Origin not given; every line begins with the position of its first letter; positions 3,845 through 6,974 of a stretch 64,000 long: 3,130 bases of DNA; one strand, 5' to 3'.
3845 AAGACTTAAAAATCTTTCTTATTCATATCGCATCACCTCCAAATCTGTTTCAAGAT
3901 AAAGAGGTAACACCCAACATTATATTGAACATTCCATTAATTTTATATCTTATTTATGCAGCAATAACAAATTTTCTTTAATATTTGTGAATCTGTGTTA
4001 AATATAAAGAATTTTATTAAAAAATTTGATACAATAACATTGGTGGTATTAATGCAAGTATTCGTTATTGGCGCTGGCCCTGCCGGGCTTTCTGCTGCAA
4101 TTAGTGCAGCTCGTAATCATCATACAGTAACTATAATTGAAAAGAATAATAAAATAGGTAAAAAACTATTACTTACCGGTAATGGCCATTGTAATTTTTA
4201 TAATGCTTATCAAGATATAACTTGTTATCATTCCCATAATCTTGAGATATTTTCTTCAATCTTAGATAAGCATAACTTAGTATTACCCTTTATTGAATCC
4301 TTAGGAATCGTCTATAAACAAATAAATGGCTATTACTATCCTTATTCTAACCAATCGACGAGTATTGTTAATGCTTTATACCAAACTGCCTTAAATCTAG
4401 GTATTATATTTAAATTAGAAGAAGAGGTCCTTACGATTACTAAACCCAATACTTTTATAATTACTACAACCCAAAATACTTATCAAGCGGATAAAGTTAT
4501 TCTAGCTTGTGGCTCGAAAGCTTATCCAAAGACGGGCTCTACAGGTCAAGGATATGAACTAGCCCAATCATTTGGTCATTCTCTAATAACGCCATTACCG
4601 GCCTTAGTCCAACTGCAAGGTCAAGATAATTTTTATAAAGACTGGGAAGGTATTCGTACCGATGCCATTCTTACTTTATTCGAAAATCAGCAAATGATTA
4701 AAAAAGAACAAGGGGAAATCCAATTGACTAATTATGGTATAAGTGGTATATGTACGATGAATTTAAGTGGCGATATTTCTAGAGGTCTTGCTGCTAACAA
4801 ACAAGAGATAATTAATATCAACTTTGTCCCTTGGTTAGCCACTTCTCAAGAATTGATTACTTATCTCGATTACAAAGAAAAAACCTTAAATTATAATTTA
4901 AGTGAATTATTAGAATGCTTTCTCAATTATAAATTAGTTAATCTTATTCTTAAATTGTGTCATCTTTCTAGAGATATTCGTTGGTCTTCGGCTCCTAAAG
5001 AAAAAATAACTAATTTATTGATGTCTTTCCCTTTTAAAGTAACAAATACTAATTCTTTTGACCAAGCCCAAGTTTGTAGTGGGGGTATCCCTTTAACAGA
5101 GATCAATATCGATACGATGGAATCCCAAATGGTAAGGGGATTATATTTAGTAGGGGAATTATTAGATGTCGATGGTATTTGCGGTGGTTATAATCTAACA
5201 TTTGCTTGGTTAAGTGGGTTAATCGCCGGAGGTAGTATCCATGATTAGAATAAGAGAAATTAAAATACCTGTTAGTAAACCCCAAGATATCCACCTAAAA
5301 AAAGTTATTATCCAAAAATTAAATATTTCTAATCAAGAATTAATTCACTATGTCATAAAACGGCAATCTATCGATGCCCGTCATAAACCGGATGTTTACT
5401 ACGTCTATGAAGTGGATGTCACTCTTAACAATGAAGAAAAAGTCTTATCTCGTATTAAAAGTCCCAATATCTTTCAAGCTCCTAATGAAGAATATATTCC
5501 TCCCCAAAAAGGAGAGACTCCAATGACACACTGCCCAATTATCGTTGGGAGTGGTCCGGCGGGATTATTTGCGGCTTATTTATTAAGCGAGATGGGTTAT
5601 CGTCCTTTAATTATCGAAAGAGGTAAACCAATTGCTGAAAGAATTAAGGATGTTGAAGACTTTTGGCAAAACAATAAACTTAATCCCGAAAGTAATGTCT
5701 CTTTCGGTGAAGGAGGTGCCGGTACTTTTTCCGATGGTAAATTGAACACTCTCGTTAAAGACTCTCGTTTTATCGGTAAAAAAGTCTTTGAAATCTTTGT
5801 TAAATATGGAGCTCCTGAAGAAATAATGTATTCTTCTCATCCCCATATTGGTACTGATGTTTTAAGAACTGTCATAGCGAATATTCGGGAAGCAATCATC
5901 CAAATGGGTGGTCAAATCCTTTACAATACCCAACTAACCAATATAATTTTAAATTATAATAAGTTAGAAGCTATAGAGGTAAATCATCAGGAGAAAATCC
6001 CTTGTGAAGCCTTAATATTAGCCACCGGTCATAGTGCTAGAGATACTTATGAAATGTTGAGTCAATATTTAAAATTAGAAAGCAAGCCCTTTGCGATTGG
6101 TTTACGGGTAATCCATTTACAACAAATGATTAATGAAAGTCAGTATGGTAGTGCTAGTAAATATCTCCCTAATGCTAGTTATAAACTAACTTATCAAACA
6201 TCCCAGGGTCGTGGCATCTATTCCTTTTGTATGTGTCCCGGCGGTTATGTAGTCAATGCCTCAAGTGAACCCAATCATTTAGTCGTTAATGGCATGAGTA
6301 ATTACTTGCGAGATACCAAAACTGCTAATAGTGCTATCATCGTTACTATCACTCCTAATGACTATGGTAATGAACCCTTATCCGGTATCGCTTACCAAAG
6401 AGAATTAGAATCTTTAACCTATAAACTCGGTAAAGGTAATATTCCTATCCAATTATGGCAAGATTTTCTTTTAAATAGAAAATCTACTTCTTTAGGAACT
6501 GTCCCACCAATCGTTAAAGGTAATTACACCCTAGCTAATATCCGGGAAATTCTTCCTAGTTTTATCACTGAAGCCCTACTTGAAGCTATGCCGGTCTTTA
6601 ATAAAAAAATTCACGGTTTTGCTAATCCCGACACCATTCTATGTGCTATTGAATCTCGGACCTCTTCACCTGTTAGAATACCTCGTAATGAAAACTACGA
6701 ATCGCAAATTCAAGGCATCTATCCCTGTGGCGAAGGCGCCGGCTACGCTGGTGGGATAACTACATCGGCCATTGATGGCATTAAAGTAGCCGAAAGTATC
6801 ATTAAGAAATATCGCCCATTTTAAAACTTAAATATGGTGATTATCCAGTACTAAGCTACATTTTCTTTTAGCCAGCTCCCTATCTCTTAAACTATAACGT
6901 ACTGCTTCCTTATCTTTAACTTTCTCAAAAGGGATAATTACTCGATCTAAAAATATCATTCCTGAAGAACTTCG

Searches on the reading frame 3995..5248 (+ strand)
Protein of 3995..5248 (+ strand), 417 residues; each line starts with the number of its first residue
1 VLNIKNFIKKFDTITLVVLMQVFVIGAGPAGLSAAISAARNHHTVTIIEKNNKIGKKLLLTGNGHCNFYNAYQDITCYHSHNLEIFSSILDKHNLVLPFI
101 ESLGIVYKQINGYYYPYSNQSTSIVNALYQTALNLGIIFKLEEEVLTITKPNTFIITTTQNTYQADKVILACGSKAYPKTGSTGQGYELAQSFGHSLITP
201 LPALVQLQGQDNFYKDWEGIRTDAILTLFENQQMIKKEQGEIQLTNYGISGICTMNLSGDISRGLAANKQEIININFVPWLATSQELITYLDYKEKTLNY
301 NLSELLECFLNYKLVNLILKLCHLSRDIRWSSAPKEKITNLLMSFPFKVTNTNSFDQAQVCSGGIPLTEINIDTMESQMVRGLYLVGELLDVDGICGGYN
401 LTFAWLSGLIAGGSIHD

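Call 22: search_protein_families(library=pfam, proteins=[window:3995-5248:+], max_evalue=0.00001)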
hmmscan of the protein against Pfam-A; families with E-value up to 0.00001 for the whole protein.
window:3995-5248:+ (417 aa): 9 families
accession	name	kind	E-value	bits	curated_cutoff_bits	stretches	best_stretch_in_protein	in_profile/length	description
PF03486.20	HI0933_like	-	8.3e-65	219.1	50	1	21-412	2-242/244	HI0933-like protein Rossmann domain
PF22780.1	HI0933_like_1st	-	1.4e-18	67.7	27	1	202-360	2-165/165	HI0933-like protein barrel and H2TH domain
PF07992.20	Pyr_redox_2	-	4.1e-13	49.8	26.1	1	20-177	1-112/291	Pyridine nucleotide-disulphide oxidoreductase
PF13738.12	Pyr_redox_3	-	1.5e-12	47.8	30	0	24-56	2-34/305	Pyridine nucleotide-disulphide oxidoreductase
PF01266.30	DAO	-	2.4e-12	47.5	27.9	0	22-55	2-35/353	FAD dependent oxidoreductase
PF12831.13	FAD_oxidored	-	2.2e-07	31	27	1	22-55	2-35/416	FAD dependent oxidoreductase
PF13450.12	NAD_binding_8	-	2.4e-07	31.4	21.9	1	24-55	1-32/68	NAD(P)-binding Rossmann-like domain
PF00890.30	FAD_binding_2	-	2.6e-07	30.7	20.4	1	22-55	2-35/414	FAD binding domain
PF01134.28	GIDA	-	3.2e-07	30.2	22.1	0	21-55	1-36/391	Glucose inhibited division protein A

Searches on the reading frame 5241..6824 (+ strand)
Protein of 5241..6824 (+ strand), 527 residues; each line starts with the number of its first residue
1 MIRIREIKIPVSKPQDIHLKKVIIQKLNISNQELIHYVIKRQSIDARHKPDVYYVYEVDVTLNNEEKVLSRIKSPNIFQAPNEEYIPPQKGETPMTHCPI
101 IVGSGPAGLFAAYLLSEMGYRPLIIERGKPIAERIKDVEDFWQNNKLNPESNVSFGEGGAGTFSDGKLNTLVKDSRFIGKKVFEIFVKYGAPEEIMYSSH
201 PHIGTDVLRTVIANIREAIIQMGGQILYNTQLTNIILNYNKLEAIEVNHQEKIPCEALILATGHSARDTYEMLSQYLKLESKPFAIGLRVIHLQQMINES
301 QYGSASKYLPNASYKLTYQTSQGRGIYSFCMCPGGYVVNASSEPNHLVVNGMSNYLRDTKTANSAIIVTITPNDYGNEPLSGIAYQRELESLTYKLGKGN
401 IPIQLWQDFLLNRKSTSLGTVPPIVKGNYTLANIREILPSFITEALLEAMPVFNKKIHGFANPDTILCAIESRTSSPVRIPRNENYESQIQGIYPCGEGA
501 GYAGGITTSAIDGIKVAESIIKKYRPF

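Call 22: search_protein_families(library=pfam, proteins=[window:5241-6824:+], max_evalue=0.00001)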
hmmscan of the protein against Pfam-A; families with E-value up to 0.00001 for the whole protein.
window:5241-6824:+ (527 aa): 5 families
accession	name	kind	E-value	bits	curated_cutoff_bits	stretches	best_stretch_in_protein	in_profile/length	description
PF21688.3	FAD-depend_C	-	7.9e-74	248.6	27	1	283-474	1-197/197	FAD-dependent protein, C-terminal domain-like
PF01266.30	DAO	-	4.4e-09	36.8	27.9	0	206-278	147-218/353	FAD dependent oxidoreductase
PF03486.20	HI0933_like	-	1.8e-08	34.6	50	1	100-267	4-167/244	HI0933-like protein Rossmann domain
PF13450.12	NAD_binding_8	-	1.7e-06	28.7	21.9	1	101-140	1-40/68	NAD(P)-binding Rossmann-like domain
PF07992.20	Pyr_redox_2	-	6.7e-06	26.2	26.1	0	100-268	4-113/291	Pyridine nucleotide-disulphide oxidoreductase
